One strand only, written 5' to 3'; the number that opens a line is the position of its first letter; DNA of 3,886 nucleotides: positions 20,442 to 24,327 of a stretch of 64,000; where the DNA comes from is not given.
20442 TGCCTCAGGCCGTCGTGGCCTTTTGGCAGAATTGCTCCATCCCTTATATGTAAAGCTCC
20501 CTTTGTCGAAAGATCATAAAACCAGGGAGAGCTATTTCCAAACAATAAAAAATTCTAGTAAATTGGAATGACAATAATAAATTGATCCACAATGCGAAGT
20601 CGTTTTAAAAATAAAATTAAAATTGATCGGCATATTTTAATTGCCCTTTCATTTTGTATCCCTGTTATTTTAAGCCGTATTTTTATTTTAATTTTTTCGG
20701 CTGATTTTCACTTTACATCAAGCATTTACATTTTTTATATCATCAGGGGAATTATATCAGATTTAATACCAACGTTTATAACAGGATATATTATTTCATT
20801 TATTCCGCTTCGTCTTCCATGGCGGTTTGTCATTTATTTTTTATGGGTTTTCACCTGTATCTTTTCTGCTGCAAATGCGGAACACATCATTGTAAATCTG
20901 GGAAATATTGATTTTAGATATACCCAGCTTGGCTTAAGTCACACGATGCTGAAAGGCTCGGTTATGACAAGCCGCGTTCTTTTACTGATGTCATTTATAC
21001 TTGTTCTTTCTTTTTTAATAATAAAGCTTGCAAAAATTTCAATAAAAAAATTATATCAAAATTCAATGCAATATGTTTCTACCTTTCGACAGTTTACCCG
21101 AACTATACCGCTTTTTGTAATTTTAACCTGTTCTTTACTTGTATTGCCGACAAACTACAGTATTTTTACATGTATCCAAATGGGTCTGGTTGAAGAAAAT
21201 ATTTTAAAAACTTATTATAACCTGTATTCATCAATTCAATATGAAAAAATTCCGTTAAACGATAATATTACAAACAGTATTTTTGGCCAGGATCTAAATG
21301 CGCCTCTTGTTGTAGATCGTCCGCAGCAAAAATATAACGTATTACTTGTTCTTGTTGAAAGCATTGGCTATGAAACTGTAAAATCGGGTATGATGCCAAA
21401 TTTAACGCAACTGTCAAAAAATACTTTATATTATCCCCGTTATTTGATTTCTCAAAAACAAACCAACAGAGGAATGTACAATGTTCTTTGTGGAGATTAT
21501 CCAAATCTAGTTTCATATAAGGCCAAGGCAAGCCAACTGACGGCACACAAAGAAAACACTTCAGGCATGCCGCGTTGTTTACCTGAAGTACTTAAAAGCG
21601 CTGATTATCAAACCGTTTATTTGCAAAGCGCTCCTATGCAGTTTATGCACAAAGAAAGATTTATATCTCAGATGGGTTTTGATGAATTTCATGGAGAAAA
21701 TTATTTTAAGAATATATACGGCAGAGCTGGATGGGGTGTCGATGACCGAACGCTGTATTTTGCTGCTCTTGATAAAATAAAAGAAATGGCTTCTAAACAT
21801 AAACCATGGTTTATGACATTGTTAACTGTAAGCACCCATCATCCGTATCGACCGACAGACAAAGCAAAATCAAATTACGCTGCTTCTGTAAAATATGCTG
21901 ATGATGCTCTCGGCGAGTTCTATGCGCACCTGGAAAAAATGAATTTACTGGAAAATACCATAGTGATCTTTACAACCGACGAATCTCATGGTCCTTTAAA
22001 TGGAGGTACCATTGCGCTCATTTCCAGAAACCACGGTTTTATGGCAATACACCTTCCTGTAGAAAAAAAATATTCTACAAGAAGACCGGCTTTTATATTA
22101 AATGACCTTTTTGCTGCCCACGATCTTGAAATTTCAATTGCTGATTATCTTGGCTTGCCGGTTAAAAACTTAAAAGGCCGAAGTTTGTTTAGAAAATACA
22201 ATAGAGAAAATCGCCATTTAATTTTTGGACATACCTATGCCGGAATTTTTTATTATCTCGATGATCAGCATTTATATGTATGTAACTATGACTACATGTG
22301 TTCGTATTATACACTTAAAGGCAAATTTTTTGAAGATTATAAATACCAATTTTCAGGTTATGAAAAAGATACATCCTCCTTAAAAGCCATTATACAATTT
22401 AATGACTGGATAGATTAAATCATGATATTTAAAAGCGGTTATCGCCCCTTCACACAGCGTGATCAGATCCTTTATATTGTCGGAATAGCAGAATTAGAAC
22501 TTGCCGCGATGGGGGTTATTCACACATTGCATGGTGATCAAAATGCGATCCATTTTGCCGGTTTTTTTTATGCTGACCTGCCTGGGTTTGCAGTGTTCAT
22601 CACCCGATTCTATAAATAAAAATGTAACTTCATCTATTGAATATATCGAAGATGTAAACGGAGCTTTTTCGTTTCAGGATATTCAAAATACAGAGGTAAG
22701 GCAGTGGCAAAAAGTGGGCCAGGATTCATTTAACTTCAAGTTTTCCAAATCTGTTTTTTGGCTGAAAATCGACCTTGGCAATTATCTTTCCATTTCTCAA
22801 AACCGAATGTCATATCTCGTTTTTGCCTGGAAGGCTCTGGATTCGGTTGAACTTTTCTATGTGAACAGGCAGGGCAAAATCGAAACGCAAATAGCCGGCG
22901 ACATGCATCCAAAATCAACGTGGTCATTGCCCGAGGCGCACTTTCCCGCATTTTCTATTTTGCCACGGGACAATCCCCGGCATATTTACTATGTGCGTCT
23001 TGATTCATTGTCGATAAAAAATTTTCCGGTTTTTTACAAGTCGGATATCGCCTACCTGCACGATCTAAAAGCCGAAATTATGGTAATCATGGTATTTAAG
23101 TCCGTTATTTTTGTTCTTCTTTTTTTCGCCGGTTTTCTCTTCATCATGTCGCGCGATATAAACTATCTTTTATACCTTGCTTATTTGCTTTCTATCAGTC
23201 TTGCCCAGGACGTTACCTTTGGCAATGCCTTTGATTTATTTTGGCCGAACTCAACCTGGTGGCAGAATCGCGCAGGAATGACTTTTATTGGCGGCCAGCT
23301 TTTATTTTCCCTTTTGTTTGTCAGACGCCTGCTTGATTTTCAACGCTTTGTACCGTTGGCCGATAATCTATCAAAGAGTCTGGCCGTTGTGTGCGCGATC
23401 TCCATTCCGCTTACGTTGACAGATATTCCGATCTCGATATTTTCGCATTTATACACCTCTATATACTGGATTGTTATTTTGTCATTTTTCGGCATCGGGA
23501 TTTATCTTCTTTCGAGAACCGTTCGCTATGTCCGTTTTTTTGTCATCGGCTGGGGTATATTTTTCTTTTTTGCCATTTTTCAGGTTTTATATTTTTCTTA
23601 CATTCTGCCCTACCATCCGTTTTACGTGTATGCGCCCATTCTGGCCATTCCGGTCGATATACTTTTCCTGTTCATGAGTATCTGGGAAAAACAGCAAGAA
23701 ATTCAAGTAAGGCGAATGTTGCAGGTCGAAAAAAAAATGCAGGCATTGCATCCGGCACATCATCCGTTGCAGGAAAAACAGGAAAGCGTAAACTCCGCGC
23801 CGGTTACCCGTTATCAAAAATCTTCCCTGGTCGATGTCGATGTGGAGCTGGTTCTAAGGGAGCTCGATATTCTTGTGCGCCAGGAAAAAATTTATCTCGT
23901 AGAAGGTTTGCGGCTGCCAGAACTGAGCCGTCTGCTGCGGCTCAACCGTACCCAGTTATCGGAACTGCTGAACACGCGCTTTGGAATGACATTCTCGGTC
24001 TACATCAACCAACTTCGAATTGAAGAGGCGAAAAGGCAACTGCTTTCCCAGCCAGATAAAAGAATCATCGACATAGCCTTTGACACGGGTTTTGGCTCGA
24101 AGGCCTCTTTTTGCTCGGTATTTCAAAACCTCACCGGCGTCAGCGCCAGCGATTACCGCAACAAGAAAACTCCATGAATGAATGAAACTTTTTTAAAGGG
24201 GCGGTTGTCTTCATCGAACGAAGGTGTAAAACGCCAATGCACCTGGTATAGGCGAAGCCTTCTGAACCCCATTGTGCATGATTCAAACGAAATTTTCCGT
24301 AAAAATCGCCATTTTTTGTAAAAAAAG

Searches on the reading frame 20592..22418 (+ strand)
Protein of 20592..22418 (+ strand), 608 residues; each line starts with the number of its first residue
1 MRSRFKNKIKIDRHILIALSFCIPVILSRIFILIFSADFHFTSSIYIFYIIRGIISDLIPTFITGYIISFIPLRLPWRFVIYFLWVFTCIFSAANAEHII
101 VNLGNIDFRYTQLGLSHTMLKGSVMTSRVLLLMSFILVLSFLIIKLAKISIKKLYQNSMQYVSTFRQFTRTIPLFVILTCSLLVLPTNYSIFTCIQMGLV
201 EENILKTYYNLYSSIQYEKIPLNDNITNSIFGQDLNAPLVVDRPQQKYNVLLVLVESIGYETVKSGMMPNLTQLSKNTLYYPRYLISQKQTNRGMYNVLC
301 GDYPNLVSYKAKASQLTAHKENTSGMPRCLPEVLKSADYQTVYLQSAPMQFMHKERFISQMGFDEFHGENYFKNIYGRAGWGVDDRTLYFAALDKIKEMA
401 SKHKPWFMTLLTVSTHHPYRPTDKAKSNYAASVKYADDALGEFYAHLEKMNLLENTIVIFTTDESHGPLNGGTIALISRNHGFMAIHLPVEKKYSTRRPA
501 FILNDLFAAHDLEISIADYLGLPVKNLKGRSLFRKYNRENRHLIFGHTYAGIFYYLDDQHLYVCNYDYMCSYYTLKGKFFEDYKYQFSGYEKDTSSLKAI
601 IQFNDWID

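Call 3: search_protein_families(library=pfam, proteins=[window:20592-22418:+], max_evalue=0.1)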
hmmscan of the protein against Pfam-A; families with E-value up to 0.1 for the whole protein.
window:20592-22418:+ (608 aa): 2 families
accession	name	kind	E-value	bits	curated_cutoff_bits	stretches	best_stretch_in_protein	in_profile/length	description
PF00884.28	Sulfatase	-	4.3e-30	105.5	25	1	249-479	2-248/301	Sulfatase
PF01663.27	Phosphodiest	-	0.0012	19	23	1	415-469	173-224/342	Type I phosphodiesterase / nucleotide pyrophosphatase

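Call 4: search_protein_families(library=ncbifam, proteins=[window:20592-22418:+], max_evalue=0.1)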
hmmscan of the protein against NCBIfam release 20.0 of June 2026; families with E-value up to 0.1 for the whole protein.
window:20592-22418:+ (608 aa): 7 families
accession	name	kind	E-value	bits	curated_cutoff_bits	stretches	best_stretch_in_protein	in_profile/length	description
NF009027.0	PRK12363.1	equivalog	3.1e-20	72.4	572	1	244-463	153-391/703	phosphoglycerol transferase I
NF003000.0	PRK03776.1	equivalog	3.8e-14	51.7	574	1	246-419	160-339/763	phosphatidylglycerol--membrane-oligosaccharide glycerophosphotransferase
NF053595.1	LptchSynLtaSGpos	equivalog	2.3e-11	43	970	1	311-463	305-464/626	lipoteichoic acid synthase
NF038282.1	LapC_YejM_PbgA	exception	1.3e-08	33.6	825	2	243-301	254-311/584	LPS biosynthesis-modulating metalloenzyme YejM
TIGR03417.1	chol_sulfatase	equivalog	5.3e-05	22.3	433.45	1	423-467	249-291/500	choline-sulfatase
NF045661.1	HdlasePehA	equivalog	0.00012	20.8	900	1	426-563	281-424/506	phosphoric/sulfuric ester hydrolase PehA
NF010322.0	PRK13759.1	equivalog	0.0009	17.8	481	1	421-468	262-307/486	arylsulfatase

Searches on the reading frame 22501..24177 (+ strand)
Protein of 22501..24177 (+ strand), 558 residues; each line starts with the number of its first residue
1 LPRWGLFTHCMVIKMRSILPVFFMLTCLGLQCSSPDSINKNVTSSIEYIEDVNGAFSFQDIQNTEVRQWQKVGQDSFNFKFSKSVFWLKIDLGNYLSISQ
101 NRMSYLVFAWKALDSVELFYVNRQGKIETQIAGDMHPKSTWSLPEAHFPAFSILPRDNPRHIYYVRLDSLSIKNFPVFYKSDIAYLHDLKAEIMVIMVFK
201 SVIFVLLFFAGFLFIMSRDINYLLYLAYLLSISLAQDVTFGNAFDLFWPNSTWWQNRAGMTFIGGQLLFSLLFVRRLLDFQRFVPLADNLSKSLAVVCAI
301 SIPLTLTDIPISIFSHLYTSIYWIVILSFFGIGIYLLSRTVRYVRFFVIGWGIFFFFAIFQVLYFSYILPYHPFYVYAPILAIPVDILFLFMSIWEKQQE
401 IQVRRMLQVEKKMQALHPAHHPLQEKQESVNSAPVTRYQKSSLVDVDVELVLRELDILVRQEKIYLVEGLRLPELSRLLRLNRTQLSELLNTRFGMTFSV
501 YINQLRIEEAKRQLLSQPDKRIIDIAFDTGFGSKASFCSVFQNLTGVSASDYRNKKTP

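Call 3: search_protein_families(library=pfam, proteins=[window:22501-24177:+], max_evalue=0.1)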
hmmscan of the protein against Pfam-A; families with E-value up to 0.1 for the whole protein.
window:22501-24177:+ (558 aa): 4 families
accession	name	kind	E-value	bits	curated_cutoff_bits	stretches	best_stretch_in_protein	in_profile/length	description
PF07695.17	7TMR-DISM_7TM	-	3.9e-24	86.2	29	1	194-393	3-201/205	7TM diverse intracellular signalling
PF07696.17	7TMR-DISMED2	-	4.6e-22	78.9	22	1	44-177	2-132/136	7TMR-DISM extracellular 2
PF12833.13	HTH_18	-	6.6e-20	71.6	33.6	1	475-554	1-79/80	Helix-turn-helix domain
PF00165.29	HTH_AraC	-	2e-09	37.8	26.6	1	518-554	7-42/42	Bacterial regulatory helix-turn-helix proteins, AraC family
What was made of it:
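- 22501..24177 (+): Sensor-regulator with 7TMR-DISMED2 and 7TMR-DISM_7TM domains plus an AraC-type HTH. It is the first gene of the compositional island and of the conserved unit. Pfam E 4e-24, 5e-22 and 7e-20 (call 3).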

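Call 4: search_protein_families(library=ncbifam, proteins=[window:22501-24177:+], max_evalue=0.1)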
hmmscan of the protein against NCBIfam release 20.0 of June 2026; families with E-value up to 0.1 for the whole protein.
window:22501-24177:+ (558 aa): 23 families
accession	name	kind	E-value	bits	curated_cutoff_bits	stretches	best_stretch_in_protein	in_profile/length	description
NF047455.1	TF_Staph_AryK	equivalog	1.1e-13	50.3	850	1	466-556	170-259/759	transcriptional regulator AryK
NF047788.1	TransRegPocR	equivalog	4.5e-11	42.6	500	1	463-556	199-291/296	transcriptional regulator PocR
NF007693.0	PRK10371.1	equivalog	1.1e-10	41.2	253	1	470-554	215-298/309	transcriptional regulator MelR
NF010026.0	PRK13501.1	equivalog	7.7e-09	35.1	363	1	472-555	195-277/290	HTH-type transcriptional activator RhaR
NF010028.0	PRK13503.1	equivalog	1e-08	35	288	1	471-556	189-273/278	HTH-type transcriptional activator RhaS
NF007860.0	PRK10572.1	equivalog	5.3e-08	32.1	208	1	467-556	197-285/292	arabinose operon transcriptional regulator AraC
NF052371.1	TransRegGbdRPseu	equivalog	6.1e-07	28.8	480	1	465-555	237-326/365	choline metabolism transcriptional regulator GbdR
TIGR04094.1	adjacent_YSIRK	equivalog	1.1e-06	27.9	200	1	466-553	298-383/383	YSIRK-targeted surface antigen transcriptional regulator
NF007633.0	PRK10296.1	equivalog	1.3e-06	28.1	264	1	491-555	211-274/280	transcriptional regulator ChbR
TIGR02297.1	HpaA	equivalog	5.6e-06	25.8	274.65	1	468-555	201-287/287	4-hydroxyphenylacetate catabolism regulatory protein HpaA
NF010025.2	PRK13500.1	equivalog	1.4e-05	24.8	525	1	488-556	211-278/282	HTH-type transcriptional activator RhaR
NF007243.0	PRK09685.1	equivalog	1.4e-05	24.7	199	1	495-555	240-301/303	transcriptional regulator FeaR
NF012144.2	ramA_TF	equivalog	2e-05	25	180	1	466-556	18-107/108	RamA family antibiotic efflux transcriptional regulator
NF007584.0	PRK10219.1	equivalog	3.8e-05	24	174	1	487-555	39-106/107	superoxide response transcriptional regulator SoxS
NF049932.1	TranspRegBtr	equivalog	4.7e-05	22.1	900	1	472-556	183-266/531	bacillibactin transport transcriptional regulator Btr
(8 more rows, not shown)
